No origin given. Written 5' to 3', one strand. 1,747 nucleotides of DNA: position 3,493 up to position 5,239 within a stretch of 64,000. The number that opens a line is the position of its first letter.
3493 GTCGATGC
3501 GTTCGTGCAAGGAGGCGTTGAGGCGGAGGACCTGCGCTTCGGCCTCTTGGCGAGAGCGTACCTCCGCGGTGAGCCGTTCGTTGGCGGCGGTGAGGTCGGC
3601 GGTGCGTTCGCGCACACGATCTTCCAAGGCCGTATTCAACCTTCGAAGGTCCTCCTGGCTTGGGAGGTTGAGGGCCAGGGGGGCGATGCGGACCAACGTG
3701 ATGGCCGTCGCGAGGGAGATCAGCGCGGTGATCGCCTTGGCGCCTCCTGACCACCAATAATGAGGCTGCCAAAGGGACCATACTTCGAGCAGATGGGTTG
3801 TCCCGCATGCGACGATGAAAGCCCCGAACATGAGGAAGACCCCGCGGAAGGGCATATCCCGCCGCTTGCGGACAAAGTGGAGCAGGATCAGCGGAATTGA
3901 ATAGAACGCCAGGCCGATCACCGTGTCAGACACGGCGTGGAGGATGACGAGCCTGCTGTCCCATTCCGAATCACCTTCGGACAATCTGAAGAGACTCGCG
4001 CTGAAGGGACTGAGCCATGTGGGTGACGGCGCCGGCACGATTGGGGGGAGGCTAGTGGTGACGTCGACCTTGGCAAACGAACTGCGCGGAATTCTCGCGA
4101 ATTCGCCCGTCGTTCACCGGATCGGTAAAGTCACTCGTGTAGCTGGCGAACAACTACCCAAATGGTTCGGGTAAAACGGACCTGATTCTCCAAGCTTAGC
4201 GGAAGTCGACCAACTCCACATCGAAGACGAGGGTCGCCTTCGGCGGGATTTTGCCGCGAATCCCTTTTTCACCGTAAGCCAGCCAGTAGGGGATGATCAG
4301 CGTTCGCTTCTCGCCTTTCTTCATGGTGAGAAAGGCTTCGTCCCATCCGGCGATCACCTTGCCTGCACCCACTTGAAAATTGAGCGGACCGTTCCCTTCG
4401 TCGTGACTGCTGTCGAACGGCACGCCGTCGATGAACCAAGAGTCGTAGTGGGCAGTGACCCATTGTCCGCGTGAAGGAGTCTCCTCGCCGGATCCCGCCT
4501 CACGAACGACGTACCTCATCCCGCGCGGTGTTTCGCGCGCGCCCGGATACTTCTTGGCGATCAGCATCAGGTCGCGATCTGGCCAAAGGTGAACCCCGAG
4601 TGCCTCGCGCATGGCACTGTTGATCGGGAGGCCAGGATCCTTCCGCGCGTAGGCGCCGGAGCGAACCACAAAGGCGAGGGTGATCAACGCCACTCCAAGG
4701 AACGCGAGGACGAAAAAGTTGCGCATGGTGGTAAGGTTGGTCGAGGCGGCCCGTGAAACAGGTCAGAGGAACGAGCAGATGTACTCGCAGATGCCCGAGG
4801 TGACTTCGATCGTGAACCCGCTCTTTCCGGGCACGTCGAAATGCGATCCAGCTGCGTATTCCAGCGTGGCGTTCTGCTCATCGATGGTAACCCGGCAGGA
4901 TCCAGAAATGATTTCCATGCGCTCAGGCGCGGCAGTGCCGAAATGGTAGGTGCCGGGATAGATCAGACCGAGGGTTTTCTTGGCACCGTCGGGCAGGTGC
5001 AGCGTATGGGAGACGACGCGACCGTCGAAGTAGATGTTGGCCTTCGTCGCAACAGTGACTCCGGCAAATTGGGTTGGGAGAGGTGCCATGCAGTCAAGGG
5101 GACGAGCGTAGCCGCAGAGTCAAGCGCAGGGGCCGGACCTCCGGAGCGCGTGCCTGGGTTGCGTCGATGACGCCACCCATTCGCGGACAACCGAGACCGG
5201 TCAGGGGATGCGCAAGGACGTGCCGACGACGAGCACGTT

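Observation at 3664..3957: Histidine kinase carries an ethylene-binding-domain (ETR1-like) membrane module with the Cu-ligand Cys and His intact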

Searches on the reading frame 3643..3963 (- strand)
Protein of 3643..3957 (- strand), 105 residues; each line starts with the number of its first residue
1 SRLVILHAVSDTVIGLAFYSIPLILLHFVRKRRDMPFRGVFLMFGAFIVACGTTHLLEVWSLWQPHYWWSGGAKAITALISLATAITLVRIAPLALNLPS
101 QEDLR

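Call 17: find_homologous_proteins(query=window:3643-3957:-, max_evalue=0.001)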
Query window:3643-3957:- (105 aa): 41 proteins with E <= 0.001 among 46 candidates.
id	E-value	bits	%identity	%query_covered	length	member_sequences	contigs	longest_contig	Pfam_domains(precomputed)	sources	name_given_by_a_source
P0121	1.9e-36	142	63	99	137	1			PF25487.2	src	-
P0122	1.2e-34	137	63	99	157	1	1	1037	PF25487.2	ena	-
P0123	1.8e-34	136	62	99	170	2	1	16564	PF25487.2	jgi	jgi:hypothetical protein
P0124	7.5e-34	134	61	98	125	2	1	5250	PF25487.2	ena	-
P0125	2.6e-32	129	62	92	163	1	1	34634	PF25487.2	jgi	jgi:PAS domain-containing protein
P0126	4.1e-32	128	60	99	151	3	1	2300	PF25487.2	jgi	jgi:hypothetical protein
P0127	5.5e-32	128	59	97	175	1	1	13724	PF25487.2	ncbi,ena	-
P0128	1.2e-30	124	68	73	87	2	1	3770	PF25487.2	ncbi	ncbi:MAG TPA: hypothetical protein VIM44_03960, partial [Rariglobus sp.]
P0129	1.3e-30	124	59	98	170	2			PF25487.2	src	-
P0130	7.1e-30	121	57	97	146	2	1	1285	PF25487.2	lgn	-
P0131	8.8e-30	121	50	100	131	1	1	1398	PF25487.2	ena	-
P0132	1.1e-29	121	50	100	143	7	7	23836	PF25487.2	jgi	jgi:hypothetical protein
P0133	1.6e-29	120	60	98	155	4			PF25487.2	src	-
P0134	1.8e-29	120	59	93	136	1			PF25487.2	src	-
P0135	2.5e-29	119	62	99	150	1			PF25487.2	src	-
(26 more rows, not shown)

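Call 38: find_related_loci(query=A2, collection=genome_contigs, flank=3000)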
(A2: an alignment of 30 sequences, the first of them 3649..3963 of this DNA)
Query A2 (105 aa) in genome_contigs; peptide patterns used: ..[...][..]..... (x = any residue, [..] = any of these).
600 stretches matched a pattern (row limit reached: there are more); 598 encode a relative of the query (tblastn E <= 1e-3); the best 80 are kept; 80 distinct loci.
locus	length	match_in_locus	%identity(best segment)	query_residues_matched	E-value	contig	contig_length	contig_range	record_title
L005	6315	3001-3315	66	1-105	9e-47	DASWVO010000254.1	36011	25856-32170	MAG TPA_asm: Opitutaceae bacterium isolate SMAG_U3632 k141_624476, whole genome shotgun sequence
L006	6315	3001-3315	69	1-105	8e-46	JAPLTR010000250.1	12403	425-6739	MAG: Verrucomicrobia bacterium isolate LacPavin_0920_WC70_MAG_67_8 LacPavin_0920_WC70_scaffold_85826, whole genome shotg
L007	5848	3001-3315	66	1-105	1e-44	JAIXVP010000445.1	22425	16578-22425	MAG: Opitutaceae bacterium isolate D1_MAG_00068 pond_D1_MAG_00068_000000000333, whole genome shotgun sequence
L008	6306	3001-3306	63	1-102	1e-42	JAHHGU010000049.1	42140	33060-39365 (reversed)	MAG: Aphanothece sp. CMT-3BRIN-NPC111 scaffold_107_c1, whole genome shotgun sequence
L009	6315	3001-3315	57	1-105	3e-42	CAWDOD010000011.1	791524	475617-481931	MAG: uncultured cyanobacterium isolate MFD03250.bin.1.52 genome assembly, contig: contig_8125, whole genome shotgun sequ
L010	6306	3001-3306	65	1-102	3e-42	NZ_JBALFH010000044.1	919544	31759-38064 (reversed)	MAG: Nostoc sp. isolate P9820 bin 6 NODE_1_length_919544_cov_57.192756, whole genome shotgun sequence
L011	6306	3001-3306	67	1-102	3e-42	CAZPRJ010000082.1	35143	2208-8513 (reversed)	MAG TPA_asm: uncultured Microcoleus sp. isolate SRP063590_co1_133 genome assembly, contig: NODE_1072_length_35143_cov_6.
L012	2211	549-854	66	1-102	4e-42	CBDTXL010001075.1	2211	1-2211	MAG TPA_asm: uncultured bacterium isolate ERR2431955_maxbin2_4 genome assembly, contig: ERZ23878311.74895, whole genome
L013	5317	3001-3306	65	1-102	4e-41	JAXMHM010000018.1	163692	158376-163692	MAG: Opitutaceae bacterium isolate STL-VER4 C2.164.fa-18, whole genome shotgun sequence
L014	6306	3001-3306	63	1-102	4e-41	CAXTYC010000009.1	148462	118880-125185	MAG TPA_asm: uncultured Chroococcidiopsis sp. isolate public_SRR1531569_metawrap_bin.6 genome assembly, contig: public_S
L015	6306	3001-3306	65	1-102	7e-41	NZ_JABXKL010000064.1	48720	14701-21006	MAG: Nostoc sp. NMS9 NODE_678_length_48720_cov_166.173, whole genome shotgun sequence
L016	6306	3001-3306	59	1-102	1e-40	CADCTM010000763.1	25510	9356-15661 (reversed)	uncultured Coleofasciculus sp. isolate AVDCRST_MAG92 genome assembly, contig: NODE56, whole genome shotgun sequence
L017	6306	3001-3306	63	1-102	1e-40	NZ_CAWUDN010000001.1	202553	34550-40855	Nostoc sp. PCC 9305 isolate Nostoc CCY 9926 NODE_1_length_202553_cov_149.613809, whole genome shotgun sequence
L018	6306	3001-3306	63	1-102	8e-41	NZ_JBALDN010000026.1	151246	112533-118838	MAG: Nostoc sp. isolate P2081 bin 11 NODE_55_length_151246_cov_129.993900, whole genome shotgun sequence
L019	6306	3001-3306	65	1-102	5e-42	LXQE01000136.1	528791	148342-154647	Nostoc punctiforme NIES-2108 scaffold24.1, whole genome shotgun sequence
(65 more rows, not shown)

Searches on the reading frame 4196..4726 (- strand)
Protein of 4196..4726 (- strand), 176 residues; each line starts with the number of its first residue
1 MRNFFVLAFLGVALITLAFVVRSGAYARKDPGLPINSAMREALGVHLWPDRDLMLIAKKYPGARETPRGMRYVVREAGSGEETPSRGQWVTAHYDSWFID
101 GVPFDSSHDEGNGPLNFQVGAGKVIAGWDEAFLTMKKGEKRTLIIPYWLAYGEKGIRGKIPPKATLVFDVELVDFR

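Call 33: search_protein_families(library=pfam, proteins=[window:4196-4726:-], max_evalue=0.001)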
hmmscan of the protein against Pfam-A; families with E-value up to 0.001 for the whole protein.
window:4196-4726:- (176 aa): 1 family
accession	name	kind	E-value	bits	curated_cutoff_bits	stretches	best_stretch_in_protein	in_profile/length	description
PF00254.34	FKBP_C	-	2.9e-30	104.9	21.1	1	80-173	1-94/94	FKBP-type peptidyl-prolyl cis-trans isomerase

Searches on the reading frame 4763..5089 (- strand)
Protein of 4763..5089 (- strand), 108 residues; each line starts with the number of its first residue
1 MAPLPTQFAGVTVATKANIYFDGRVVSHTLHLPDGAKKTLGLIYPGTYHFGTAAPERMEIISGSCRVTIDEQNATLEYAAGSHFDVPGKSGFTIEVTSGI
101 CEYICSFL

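Call 33: search_protein_families(library=pfam, proteins=[window:4763-5089:-], max_evalue=0.001)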
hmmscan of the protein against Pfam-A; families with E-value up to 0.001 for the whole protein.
window:4763-5089:- (108 aa): 1 family
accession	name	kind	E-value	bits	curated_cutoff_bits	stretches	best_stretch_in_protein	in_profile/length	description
PF06865.17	Ppnp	-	1.3e-31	109.3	25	1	16-107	2-92/92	Pyrimidine/purine nucleoside phosphorylase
